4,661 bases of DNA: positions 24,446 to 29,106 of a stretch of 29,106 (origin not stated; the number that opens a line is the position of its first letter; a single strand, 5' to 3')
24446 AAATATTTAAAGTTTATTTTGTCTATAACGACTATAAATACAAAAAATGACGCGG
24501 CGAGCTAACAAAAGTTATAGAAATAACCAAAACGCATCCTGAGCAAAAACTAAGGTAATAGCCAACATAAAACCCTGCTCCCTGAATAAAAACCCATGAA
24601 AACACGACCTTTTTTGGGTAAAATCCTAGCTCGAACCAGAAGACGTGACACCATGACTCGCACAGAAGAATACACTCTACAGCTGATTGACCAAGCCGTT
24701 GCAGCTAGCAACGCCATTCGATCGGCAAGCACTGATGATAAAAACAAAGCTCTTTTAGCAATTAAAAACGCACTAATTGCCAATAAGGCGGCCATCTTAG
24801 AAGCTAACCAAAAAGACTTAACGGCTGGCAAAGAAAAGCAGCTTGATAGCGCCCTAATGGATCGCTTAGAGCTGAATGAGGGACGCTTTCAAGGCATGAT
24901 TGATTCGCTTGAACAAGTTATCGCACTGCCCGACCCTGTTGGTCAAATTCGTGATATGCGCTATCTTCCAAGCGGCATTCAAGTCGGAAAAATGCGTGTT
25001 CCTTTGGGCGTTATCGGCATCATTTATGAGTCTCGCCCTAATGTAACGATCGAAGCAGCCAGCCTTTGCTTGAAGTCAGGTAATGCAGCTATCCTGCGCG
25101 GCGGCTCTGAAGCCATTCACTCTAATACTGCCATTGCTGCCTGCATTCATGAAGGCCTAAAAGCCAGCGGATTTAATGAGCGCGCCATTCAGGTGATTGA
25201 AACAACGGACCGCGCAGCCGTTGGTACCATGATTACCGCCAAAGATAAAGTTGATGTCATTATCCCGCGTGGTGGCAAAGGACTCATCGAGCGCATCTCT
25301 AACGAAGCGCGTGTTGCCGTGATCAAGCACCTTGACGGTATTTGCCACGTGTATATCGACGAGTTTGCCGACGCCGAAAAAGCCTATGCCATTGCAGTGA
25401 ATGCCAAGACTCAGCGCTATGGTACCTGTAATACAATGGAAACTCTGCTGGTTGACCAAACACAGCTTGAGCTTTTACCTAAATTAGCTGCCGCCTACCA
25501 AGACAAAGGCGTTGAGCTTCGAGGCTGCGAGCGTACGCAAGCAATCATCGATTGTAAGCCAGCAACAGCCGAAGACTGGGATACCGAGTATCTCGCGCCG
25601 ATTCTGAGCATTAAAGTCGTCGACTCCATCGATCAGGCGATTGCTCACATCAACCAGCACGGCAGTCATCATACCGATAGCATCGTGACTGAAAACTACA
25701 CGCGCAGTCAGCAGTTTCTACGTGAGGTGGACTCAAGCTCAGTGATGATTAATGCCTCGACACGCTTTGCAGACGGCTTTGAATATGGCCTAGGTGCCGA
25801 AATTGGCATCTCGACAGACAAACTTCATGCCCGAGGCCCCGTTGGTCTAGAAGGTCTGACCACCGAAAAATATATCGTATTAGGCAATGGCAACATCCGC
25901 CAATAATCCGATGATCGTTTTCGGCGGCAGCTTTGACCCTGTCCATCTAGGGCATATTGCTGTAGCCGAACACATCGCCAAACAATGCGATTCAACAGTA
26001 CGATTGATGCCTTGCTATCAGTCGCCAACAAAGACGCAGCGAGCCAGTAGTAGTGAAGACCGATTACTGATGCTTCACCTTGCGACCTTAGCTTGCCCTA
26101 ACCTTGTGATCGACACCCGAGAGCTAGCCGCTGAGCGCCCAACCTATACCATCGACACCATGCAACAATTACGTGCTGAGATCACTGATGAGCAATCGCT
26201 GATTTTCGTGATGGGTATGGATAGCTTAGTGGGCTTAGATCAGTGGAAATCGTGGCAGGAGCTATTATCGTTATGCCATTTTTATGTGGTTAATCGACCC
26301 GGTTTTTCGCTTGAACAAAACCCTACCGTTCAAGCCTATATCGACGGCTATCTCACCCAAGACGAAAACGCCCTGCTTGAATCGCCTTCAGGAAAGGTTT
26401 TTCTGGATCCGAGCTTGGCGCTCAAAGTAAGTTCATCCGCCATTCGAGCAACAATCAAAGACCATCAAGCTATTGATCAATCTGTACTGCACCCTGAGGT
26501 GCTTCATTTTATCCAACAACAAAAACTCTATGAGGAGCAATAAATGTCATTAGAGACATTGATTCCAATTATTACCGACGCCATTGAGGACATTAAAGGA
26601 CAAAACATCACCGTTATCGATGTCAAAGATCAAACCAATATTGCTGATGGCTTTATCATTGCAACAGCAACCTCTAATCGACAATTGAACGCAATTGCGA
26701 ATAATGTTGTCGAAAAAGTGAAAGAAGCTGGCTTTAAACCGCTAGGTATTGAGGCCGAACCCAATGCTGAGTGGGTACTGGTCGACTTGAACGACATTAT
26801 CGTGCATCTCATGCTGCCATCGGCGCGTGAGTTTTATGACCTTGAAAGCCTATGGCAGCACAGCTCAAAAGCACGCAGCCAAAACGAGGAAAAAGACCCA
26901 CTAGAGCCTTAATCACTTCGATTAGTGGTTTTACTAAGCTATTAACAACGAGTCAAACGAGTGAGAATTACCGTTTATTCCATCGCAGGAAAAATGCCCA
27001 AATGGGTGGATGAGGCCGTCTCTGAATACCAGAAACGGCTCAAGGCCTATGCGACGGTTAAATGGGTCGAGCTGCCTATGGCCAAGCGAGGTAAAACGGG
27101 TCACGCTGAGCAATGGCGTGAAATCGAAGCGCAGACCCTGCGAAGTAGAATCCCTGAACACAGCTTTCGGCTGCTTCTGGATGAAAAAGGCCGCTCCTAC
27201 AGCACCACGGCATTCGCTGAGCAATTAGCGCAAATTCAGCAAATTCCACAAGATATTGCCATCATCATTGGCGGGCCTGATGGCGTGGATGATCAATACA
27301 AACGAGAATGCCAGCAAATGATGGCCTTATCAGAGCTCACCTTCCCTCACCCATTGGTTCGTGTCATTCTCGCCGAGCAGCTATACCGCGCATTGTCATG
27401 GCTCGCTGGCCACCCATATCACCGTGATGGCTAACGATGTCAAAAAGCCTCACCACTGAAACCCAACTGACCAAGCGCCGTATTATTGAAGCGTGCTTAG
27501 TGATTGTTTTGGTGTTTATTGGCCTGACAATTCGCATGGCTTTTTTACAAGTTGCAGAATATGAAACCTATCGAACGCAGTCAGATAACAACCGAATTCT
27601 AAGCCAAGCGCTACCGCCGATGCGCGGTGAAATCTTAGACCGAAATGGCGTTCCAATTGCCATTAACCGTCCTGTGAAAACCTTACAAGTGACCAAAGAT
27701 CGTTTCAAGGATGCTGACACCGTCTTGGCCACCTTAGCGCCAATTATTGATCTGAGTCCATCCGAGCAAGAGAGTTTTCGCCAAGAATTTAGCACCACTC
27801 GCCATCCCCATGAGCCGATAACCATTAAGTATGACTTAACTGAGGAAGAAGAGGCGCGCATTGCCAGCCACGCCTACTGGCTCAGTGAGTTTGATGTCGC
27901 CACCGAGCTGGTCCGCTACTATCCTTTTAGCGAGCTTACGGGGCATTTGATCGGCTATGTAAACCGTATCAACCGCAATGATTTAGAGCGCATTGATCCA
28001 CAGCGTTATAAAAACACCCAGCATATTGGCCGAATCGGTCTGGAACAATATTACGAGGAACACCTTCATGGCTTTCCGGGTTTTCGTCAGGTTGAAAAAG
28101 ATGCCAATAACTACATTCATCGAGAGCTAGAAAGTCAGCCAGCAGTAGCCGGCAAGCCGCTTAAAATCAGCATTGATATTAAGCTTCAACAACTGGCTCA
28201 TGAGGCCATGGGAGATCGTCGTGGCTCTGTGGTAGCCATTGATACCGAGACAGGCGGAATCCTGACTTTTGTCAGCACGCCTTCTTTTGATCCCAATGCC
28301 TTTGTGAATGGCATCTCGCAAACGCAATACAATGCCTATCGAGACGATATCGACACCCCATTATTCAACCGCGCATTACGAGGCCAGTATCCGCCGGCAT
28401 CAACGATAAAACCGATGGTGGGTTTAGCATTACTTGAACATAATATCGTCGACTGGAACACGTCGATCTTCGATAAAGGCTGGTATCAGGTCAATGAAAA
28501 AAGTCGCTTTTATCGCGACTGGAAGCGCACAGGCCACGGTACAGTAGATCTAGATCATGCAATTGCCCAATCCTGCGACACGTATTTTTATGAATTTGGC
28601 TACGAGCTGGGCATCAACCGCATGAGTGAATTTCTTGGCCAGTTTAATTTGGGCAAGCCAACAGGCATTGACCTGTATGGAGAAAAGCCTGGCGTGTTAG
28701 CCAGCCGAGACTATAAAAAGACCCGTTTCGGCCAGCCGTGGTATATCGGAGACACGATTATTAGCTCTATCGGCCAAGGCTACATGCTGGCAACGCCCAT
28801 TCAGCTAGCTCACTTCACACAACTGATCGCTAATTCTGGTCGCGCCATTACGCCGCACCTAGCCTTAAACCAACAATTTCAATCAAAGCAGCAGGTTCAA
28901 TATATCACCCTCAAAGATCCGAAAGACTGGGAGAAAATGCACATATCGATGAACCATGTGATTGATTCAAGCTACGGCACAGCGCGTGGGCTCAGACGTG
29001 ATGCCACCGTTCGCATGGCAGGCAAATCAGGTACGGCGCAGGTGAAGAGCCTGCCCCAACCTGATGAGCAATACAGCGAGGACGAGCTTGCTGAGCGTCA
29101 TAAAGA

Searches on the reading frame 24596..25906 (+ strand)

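Call 15: search_protein_families(library=pfam, proteins=[window:24596-25906:+], max_evalue=0.001)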
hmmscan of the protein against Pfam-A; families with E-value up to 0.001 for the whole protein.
window:24596-25906:+ (436 aa): 1 family
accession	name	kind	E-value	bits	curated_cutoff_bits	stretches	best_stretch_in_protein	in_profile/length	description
PF00171.27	Aldedh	-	7.9e-21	74.6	23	2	23-301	27-293/461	Aldehyde dehydrogenase family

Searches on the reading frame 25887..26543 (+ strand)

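Call 70: search_protein_families(library=pfam, proteins=[window:25887-26543:+], max_evalue=0.0001)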
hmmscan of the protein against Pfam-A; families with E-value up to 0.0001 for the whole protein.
window:25887-26543:+ (218 aa): 1 family
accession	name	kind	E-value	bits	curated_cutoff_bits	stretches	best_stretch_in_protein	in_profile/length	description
PF01467.32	CTP_transf_like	-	2.6e-23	83.1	21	1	11-188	1-132/133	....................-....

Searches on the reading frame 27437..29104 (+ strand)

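Call 70: search_protein_families(library=pfam, proteins=[window:27437-29104:+], max_evalue=0.0001)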
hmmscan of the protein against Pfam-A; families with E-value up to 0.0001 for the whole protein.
window:27437-29104:+ (556 aa): 2 families
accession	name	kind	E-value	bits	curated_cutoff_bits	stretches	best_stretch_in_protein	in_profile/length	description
PF00905.27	Transpeptidase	-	4.7e-54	184.1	22.1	1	263-539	1-247/299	Penicillin binding protein transpeptidase domain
PF03717.20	PBP_dimer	-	1e-40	140.5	24.4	1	59-231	2-179/180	Penicillin-binding Protein dimerisation domain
